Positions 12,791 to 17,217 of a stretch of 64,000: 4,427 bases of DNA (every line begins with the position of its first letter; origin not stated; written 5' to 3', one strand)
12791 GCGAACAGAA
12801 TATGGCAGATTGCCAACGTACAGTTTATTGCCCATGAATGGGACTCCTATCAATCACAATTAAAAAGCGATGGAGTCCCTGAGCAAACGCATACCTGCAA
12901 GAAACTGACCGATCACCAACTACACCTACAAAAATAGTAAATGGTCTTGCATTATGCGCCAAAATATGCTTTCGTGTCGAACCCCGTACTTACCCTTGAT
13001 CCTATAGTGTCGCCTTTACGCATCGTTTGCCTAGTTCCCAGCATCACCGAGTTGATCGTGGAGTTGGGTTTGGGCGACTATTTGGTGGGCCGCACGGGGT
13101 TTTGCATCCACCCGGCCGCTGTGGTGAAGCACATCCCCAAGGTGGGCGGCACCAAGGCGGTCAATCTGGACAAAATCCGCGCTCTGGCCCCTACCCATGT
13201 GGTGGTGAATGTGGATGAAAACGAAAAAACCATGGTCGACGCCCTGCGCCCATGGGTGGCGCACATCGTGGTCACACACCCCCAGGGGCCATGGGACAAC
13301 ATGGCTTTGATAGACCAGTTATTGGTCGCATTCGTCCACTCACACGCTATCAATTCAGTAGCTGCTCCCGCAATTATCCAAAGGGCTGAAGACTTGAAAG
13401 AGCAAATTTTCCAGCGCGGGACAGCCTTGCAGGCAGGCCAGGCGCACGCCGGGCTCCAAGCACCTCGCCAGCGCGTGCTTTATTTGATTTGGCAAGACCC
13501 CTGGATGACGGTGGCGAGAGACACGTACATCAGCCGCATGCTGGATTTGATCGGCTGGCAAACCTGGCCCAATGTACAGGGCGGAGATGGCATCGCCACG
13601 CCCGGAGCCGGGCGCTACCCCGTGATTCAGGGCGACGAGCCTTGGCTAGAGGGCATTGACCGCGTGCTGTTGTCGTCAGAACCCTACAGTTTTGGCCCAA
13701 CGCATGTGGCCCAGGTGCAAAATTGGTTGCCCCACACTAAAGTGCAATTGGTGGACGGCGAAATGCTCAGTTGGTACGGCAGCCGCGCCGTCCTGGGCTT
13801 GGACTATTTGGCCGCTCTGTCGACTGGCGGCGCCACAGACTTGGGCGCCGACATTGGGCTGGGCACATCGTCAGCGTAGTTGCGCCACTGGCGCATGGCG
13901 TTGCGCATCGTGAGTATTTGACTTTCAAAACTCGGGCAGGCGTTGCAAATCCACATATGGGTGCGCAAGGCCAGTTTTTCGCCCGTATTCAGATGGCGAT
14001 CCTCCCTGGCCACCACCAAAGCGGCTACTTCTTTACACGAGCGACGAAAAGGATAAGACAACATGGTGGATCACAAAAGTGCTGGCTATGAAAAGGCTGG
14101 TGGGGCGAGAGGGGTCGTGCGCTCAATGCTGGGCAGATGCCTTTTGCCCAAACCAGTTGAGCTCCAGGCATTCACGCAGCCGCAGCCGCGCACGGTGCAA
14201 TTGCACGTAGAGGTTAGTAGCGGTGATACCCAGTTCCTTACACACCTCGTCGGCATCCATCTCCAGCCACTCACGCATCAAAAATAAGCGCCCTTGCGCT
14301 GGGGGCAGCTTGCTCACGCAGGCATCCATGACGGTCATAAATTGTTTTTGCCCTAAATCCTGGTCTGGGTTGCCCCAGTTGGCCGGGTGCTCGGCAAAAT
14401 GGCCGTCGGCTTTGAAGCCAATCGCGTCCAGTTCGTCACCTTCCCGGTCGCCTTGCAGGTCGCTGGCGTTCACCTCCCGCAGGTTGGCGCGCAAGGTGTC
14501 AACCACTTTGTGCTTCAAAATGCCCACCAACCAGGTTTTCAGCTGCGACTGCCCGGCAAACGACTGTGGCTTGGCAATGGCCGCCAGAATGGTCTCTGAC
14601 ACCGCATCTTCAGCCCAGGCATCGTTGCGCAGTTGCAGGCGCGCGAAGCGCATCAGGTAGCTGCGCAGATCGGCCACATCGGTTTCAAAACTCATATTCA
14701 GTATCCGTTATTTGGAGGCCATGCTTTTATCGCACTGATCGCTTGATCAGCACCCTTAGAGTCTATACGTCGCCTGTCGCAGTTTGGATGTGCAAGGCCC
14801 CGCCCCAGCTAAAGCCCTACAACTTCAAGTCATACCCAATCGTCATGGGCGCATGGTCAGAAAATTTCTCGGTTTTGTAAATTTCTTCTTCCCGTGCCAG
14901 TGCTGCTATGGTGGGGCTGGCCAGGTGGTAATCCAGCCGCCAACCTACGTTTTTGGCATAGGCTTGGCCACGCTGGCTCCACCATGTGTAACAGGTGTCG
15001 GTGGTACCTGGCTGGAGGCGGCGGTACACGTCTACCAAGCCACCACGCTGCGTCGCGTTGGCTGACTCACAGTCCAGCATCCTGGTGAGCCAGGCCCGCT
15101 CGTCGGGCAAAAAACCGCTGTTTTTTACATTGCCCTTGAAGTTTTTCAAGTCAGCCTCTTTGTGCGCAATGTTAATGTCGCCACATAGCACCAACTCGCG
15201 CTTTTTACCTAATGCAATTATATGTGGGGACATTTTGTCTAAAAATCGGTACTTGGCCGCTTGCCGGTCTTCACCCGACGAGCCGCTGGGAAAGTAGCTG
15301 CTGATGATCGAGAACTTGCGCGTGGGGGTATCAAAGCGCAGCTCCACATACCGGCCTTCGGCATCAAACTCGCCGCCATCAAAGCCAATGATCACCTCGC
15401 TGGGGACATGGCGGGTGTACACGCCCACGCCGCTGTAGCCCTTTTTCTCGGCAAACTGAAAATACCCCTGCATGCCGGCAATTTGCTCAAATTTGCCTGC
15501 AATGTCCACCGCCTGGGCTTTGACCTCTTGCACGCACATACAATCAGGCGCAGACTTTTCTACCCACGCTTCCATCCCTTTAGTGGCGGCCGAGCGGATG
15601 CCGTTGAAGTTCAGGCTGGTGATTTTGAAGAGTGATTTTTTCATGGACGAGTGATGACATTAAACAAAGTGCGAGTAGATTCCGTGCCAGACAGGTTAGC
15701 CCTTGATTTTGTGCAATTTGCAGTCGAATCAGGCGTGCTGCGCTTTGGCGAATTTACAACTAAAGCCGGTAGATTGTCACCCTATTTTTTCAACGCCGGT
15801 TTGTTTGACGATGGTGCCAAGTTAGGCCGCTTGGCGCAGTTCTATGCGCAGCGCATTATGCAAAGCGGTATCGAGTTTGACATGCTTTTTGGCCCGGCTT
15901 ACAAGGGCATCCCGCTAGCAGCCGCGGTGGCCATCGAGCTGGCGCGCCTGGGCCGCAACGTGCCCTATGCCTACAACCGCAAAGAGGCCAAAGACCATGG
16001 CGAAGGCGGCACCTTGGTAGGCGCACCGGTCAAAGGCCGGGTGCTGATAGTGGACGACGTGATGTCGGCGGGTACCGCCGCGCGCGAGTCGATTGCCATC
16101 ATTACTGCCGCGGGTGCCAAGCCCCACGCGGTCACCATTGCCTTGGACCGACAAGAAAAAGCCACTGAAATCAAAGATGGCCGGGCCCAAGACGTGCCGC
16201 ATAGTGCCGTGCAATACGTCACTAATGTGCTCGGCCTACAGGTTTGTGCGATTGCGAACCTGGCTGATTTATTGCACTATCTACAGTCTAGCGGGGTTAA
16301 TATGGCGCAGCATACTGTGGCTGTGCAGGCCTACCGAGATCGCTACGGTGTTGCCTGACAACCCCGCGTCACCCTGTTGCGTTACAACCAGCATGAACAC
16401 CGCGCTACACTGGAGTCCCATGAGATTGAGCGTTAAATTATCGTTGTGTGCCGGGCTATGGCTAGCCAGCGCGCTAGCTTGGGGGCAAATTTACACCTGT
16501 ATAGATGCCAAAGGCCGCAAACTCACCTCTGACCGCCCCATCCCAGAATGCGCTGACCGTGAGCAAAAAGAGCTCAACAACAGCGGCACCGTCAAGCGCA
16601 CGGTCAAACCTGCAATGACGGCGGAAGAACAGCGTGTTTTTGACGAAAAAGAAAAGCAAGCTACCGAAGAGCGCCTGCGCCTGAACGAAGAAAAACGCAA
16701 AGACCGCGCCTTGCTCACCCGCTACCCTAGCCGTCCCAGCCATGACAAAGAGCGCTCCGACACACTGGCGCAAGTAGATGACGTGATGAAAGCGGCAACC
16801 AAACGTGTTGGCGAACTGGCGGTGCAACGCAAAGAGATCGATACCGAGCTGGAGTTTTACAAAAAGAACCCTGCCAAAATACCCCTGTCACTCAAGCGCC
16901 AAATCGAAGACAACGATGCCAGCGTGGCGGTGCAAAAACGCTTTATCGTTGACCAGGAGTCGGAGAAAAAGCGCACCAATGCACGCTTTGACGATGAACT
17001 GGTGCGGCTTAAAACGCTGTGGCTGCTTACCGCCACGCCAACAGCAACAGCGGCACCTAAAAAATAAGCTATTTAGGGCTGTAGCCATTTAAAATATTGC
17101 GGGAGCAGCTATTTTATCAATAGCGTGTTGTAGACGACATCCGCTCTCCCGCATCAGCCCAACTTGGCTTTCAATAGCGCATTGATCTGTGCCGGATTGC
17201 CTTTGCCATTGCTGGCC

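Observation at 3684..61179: Family-1: a dispersed ~35-50 bp imperfect palindrome with at least 15 copies in 64 kb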

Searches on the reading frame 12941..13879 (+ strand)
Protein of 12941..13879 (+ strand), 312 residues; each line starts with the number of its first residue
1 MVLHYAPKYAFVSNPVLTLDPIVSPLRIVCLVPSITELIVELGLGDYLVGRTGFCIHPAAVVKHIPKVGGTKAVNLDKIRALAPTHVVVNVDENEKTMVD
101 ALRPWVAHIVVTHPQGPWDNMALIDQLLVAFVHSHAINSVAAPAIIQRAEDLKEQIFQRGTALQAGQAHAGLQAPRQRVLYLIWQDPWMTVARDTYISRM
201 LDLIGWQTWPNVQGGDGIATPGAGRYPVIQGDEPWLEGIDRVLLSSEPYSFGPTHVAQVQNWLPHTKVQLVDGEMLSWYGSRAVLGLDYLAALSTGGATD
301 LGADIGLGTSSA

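Call 10: search_protein_families(library=pfam, proteins=[window:12941-13879:+])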
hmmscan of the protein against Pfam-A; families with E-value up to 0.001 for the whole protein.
window:12941-13879:+ (312 aa): 1 family
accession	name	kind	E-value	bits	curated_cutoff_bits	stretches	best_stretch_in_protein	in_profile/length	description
PF01497.23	Peripla_BP_2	-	1.7e-07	31.3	27.5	1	28-90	1-65/235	Periplasmic binding protein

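Call 97: search_solved_structures(query=window:12941-13879:+, max_evalue=0.01, show_alignments=2)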
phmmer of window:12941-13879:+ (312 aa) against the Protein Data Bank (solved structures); distinct sequences matched with E-value up to 0.01: 10.
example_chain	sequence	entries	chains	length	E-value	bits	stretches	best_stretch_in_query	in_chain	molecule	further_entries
5gj3_A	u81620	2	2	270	1.4e-05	27.8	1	26-91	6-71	Periplasmic binding protein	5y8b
2r7a_A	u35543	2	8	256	0.0004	23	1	27-118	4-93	Bacterial heme binding protein | Periplasmic HEME binding protein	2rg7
3md9_A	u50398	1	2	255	0.0014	21.2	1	27-92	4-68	Hemin-binding periplasmic protein hmuT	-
5ysc_A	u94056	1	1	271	0.0015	21.2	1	26-155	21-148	Vitamin B12-binding protein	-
3nu1_A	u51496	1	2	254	0.0015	21.1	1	27-92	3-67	Hemin-binding periplasmic protein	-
5khl_B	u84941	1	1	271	0.0021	20.6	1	21-205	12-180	Hemin ABC transporter, periplasmic hemin-binding protein HutB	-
5b4z_A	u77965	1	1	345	0.0048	19.5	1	30-115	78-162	ABC-type transporter, periplasmic component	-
5b50_A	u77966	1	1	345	0.0071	18.9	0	30-115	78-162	ABC-type transporter, periplasmic component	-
5az3_A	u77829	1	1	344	0.0073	18.9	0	30-115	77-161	ABC-type transporter, periplasmic component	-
5b51_A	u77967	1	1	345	0.0073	18.9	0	30-115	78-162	ABC-type transporter, periplasmic component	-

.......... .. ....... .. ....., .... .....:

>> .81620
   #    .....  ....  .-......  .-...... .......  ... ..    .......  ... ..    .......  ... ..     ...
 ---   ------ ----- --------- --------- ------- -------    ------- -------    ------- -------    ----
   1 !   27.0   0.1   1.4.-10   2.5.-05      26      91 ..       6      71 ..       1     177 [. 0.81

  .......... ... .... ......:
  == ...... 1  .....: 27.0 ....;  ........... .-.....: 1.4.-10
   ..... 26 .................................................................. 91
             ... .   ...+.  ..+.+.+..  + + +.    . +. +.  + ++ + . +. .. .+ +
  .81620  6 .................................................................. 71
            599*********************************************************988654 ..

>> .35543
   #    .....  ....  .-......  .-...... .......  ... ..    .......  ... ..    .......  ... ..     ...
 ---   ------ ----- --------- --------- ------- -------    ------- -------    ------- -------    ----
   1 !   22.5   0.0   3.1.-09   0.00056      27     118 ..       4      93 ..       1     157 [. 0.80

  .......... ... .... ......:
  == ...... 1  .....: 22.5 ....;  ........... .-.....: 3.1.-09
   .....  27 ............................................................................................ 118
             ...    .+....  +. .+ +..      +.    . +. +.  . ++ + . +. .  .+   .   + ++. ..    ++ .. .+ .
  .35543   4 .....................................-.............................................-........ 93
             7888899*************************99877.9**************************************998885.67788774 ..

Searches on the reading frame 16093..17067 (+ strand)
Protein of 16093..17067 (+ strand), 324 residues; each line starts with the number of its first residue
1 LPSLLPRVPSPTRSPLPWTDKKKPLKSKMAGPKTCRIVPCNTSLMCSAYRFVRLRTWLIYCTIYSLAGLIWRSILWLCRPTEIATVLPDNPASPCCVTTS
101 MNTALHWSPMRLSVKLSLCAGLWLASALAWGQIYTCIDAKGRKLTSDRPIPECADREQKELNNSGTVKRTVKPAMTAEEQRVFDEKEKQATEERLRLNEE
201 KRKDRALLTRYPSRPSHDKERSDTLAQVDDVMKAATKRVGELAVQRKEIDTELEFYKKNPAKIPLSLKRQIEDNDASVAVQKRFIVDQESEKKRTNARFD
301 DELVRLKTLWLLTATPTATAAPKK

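Call 10: search_protein_families(library=pfam, proteins=[window:16093-17067:+])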
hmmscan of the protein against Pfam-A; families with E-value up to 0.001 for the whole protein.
window:16093-17067:+ (324 aa): 1 family
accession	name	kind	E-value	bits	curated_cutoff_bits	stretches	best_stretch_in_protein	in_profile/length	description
PF13511.11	DUF4124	-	4.8e-06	27.2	22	1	122-164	3-43/56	Domain of unknown function (DUF4124)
